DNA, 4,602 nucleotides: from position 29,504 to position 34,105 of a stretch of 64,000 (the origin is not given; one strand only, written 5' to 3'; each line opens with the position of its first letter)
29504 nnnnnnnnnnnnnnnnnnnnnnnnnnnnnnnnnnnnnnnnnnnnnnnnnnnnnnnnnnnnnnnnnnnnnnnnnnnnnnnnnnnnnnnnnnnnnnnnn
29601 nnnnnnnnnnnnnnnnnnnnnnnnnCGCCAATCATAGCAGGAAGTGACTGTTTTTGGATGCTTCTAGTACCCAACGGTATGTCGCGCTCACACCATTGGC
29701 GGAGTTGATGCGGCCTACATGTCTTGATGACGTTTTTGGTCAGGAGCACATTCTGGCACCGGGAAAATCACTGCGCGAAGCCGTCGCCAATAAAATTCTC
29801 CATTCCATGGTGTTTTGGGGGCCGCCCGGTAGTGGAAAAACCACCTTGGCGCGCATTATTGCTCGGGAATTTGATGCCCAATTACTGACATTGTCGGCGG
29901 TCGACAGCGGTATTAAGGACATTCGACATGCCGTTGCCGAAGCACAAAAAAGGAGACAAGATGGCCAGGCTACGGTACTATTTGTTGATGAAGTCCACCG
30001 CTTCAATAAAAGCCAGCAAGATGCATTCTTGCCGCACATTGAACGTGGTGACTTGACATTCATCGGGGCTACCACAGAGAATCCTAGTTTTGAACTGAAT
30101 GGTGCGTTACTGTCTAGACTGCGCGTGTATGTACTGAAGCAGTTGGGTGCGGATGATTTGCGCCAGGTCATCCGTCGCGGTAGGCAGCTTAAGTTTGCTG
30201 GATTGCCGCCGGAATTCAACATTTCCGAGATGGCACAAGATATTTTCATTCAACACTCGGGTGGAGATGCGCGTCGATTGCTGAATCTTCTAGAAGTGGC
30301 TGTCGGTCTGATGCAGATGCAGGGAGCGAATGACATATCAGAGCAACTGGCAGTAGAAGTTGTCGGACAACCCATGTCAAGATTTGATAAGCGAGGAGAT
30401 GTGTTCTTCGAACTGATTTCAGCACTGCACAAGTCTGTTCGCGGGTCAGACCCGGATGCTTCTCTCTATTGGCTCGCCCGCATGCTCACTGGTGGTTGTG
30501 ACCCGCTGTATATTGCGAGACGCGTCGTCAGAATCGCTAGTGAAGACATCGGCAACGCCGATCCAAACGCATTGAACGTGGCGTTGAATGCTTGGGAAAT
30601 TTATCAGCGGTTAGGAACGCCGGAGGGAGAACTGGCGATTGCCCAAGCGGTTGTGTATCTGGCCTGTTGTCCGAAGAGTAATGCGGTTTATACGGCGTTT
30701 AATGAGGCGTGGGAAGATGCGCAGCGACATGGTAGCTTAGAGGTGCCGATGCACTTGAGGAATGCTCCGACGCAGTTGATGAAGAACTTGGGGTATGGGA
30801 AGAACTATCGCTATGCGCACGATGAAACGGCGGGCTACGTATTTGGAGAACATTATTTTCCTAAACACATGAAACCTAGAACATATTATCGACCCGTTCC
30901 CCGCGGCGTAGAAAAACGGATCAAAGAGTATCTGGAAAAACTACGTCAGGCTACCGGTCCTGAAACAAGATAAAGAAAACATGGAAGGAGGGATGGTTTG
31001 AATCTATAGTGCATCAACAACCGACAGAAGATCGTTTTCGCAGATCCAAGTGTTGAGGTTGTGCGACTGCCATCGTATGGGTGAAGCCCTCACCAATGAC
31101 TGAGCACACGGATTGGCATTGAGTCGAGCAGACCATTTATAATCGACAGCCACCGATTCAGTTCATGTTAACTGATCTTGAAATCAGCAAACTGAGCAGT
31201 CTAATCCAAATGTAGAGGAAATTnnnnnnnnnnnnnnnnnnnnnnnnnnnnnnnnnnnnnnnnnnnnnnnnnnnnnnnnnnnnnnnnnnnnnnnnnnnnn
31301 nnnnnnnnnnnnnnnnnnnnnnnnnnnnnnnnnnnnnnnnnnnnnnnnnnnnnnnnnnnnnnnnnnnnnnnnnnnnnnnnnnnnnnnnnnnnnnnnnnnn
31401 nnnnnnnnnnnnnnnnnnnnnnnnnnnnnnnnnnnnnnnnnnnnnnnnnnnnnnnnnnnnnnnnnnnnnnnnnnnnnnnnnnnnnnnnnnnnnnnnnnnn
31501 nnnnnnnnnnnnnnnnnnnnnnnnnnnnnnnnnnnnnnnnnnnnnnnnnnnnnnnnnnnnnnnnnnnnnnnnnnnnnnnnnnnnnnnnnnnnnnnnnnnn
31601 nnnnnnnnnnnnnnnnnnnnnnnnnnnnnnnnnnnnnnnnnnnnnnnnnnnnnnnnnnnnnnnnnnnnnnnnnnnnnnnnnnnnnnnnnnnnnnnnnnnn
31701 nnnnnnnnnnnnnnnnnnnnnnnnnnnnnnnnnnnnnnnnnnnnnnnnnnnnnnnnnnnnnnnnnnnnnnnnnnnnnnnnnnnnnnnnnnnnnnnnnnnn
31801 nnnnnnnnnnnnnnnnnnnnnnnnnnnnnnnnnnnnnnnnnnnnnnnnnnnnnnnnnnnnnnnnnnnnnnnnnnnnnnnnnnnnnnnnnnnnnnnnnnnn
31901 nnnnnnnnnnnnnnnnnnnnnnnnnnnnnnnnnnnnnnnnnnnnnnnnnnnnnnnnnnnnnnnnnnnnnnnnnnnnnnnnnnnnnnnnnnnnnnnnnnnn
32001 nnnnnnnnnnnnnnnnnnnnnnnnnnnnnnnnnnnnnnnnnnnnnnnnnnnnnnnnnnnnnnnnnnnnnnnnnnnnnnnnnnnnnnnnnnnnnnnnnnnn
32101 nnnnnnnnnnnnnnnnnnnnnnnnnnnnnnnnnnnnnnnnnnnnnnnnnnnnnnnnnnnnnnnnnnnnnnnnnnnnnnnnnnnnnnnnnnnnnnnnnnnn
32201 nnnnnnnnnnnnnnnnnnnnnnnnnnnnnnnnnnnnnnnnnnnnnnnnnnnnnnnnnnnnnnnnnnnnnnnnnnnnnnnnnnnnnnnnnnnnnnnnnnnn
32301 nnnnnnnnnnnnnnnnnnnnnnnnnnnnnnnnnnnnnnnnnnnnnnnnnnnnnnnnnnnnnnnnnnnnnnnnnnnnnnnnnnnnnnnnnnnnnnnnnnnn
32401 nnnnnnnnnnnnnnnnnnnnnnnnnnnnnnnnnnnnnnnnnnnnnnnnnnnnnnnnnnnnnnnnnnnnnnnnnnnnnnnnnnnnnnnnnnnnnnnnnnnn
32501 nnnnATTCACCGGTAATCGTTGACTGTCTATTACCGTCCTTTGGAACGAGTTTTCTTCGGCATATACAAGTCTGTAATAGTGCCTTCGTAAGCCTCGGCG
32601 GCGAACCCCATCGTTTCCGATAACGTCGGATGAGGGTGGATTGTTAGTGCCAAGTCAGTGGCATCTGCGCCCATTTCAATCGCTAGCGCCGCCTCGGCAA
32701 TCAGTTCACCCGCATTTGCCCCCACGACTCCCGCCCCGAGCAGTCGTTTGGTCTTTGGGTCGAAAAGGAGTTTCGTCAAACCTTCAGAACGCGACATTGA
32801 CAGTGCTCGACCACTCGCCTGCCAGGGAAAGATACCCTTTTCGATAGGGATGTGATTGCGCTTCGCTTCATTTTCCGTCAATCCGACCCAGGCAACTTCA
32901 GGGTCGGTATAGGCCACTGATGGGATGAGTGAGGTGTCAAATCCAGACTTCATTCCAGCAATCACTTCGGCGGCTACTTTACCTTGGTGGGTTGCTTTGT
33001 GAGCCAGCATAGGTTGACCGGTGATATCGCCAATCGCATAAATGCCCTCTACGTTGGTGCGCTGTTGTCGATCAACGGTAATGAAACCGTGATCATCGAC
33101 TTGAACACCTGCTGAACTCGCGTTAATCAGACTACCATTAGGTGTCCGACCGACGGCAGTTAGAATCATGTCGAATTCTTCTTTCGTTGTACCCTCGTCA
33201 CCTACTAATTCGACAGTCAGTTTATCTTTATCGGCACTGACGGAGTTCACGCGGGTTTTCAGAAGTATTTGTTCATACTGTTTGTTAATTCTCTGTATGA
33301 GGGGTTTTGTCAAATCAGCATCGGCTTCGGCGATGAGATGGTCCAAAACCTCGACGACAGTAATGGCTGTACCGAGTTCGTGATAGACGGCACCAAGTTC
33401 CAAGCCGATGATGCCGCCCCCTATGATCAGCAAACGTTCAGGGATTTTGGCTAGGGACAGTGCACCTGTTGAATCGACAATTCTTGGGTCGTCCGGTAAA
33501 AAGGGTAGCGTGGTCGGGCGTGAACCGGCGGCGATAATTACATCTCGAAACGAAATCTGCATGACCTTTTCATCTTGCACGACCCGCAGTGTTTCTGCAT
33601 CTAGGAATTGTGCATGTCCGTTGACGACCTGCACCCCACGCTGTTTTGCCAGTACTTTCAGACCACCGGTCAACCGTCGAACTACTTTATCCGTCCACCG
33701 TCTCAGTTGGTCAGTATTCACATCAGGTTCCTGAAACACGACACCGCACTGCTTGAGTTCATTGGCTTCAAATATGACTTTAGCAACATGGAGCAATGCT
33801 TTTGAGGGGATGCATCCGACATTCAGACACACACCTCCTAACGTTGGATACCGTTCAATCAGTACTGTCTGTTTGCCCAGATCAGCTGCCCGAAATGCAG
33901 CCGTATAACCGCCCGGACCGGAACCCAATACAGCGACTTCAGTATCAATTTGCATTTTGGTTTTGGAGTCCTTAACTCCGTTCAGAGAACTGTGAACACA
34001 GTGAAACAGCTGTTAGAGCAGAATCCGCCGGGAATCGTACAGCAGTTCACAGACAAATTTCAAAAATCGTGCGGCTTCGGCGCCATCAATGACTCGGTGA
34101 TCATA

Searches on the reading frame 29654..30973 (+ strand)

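Call 31: search_protein_families(library=pfam, proteins=[window:29654-30973:+], max_evalue=0.001)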
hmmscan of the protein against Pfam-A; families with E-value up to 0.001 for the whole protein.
window:29654-30973:+ (439 aa): 14 families
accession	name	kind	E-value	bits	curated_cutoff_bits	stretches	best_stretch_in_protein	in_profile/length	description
PF12002.13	MgsA_C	-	1.1e-69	234.1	27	1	264-430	1-166/167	MgsA AAA+ ATPase C terminal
PF16193.11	AAA_assoc_2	-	1.4e-19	70.5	34.3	1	188-263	5-81/81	AAA C-terminal domain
PF00004.35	AAA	-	3.8e-17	63.4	21.2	1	52-160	1-127/131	ATPase family associated with various cellular activities (AAA)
PF05496.18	RuvB_N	-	4.2e-13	49.8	27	1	19-134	1-113/159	Holliday junction DNA helicase RuvB P-loop domain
PF01078.27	Mg_chelatase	-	6.8e-06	26.1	20.3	0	25-70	3-43/207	Magnesium chelatase, subunit ChlI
PF13401.12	AAA_22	-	8.7e-06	26.5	27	1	52-115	8-76/130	AAA domain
PF07728.20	AAA_5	-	1e-05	26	22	1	52-138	2-99/139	AAA domain (dynein-related subfamily)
PF13191.12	AAA_16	-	3.5e-05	24.8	32.6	0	42-76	17-51/167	AAA ATPase domain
PF20720.3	nSTAND3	-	3.9e-05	23.8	27.2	1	50-113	18-73/155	Novel STAND NTPase 3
PF13173.12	AAA_14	-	0.00017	22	27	1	53-119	6-76/129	AAA domain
PF13671.12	AAA_33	-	0.00018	22.3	27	1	53-103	3-46/143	AAA domain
PF04851.21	ResIII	-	0.00073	19.9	22.5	0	95-120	115-141/164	Type III restriction enzyme, res subunit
PF00158.32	Sigma54_activat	-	0.0008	19.6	20.2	0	104-143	92-131/168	Sigma-54 interaction domain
PF13604.12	AAA_30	-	0.00091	19.4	27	0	51-174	20-155/191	AAA domain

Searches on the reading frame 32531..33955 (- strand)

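Call 31: search_protein_families(library=pfam, proteins=[window:32531-33955:-], max_evalue=0.001)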
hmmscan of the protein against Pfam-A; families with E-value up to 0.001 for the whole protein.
window:32531-33955:- (474 aa): 10 families
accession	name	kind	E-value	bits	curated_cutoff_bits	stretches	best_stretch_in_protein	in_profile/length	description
PF07992.20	Pyr_redox_2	-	1.3e-65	222.1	26.1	1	6-325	2-291/291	Pyridine nucleotide-disulphide oxidoreductase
PF02852.28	Pyr_redox_dim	-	1e-36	125.9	25.3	1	344-450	1-107/110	Pyridine nucleotide-disulphide oxidoreductase, dimerisation domain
PF00070.33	Pyr_redox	-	7.9e-14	52.4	22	1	174-249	1-78/82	Pyridine nucleotide-disulphide oxidoreductase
PF12831.13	FAD_oxidored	-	5.9e-10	39.4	27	1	6-47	1-42/416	FAD dependent oxidoreductase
PF13738.12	Pyr_redox_3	-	6.5e-09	35.9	30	1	125-309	116-305/305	Pyridine nucleotide-disulphide oxidoreductase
PF00890.30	FAD_binding_2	-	3e-07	30.4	20.4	1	7-41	2-36/414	FAD binding domain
PF01134.28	GIDA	-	8.6e-07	28.8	22.1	1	7-145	2-150/391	Glucose inhibited division protein A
PF01262.27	AlaDh_PNT_C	-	6.5e-06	26.2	23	0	172-230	28-86/214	Alanine dehydrogenase/PNT, C-terminal domain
PF13450.12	NAD_binding_8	-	0.00011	22.8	21.9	1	9-43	1-35/68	NAD(P)-binding Rossmann-like domain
PF01494.25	FAD_binding_3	-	0.00018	21.3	22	0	4-38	1-35/349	FAD binding domain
